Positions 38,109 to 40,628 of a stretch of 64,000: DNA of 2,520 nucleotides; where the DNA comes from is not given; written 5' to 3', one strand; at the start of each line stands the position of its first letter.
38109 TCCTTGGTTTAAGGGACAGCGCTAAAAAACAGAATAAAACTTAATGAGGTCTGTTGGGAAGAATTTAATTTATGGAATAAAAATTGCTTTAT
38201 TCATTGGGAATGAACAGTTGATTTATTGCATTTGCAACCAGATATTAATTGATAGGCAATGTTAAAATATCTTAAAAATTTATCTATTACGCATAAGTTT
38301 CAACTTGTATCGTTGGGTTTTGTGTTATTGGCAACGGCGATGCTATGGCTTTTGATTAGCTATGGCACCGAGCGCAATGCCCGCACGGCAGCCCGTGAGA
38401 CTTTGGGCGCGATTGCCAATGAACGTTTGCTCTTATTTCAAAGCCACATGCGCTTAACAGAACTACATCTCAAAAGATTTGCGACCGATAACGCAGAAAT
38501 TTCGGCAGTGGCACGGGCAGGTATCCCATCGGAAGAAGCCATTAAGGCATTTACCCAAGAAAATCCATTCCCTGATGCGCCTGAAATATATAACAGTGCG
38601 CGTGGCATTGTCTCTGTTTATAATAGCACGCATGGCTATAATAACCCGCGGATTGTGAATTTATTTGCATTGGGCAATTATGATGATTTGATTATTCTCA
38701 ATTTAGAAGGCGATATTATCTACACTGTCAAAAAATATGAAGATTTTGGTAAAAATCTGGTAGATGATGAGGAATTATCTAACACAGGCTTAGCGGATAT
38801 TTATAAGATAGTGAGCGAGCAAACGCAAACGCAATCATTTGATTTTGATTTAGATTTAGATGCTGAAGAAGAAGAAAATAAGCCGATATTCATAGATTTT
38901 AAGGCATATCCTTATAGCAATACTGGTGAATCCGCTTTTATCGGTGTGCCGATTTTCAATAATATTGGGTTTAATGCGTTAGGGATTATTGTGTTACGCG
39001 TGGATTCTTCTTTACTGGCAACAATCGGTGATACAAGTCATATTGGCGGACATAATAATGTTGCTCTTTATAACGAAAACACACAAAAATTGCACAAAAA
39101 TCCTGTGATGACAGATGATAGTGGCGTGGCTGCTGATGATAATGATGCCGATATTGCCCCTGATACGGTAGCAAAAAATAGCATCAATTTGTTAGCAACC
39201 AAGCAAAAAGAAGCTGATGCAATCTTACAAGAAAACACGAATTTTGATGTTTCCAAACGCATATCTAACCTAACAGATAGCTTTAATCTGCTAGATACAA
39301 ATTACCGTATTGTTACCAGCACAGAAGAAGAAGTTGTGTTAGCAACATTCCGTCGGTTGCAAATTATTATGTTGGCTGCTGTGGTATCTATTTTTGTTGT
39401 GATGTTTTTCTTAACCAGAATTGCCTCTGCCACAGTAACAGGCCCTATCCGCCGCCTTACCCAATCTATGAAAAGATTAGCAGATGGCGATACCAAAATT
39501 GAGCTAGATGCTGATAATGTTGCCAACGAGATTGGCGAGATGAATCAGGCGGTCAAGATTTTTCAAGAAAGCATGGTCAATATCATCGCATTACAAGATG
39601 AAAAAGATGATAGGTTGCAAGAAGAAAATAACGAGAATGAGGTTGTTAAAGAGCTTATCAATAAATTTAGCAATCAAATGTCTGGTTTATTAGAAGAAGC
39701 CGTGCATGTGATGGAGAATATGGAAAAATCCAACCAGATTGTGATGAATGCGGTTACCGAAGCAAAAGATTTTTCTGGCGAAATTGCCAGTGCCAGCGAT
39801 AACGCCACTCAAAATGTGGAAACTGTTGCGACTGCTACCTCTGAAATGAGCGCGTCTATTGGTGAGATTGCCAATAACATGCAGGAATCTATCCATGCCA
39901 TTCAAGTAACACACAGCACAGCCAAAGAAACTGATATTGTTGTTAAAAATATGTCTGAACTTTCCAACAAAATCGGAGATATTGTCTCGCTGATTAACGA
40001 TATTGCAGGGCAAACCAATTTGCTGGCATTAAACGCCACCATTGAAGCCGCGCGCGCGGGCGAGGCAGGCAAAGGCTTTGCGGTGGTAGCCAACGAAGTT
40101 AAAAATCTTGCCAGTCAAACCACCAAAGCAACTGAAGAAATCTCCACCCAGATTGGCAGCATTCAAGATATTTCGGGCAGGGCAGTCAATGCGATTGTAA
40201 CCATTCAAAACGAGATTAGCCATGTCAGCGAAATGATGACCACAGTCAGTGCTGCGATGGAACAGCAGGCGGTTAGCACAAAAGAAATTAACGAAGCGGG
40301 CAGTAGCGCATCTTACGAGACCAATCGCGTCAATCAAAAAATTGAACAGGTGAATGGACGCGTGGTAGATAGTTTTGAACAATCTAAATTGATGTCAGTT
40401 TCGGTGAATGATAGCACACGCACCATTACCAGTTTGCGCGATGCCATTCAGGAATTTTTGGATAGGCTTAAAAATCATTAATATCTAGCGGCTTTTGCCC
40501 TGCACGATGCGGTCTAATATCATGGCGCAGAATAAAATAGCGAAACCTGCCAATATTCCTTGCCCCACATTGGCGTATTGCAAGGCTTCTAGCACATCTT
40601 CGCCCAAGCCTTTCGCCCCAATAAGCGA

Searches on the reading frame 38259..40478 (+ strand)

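Call 67: search_protein_families(library=pfam, proteins=[window:38259-40478:+], max_evalue=0.00001)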
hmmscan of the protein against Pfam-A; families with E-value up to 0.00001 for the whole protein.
window:38259-40478:+ (740 aa): 2 families
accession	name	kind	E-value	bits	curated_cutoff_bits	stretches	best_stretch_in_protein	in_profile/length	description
PF00015.26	MCPsignal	-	3.4e-32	112.1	34.6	1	555-702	15-165/172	Methyl-accepting chemotaxis protein (MCP) signalling domain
PF00672.30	HAMP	-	4.3e-09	37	25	1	391-438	4-50/53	HAMP domain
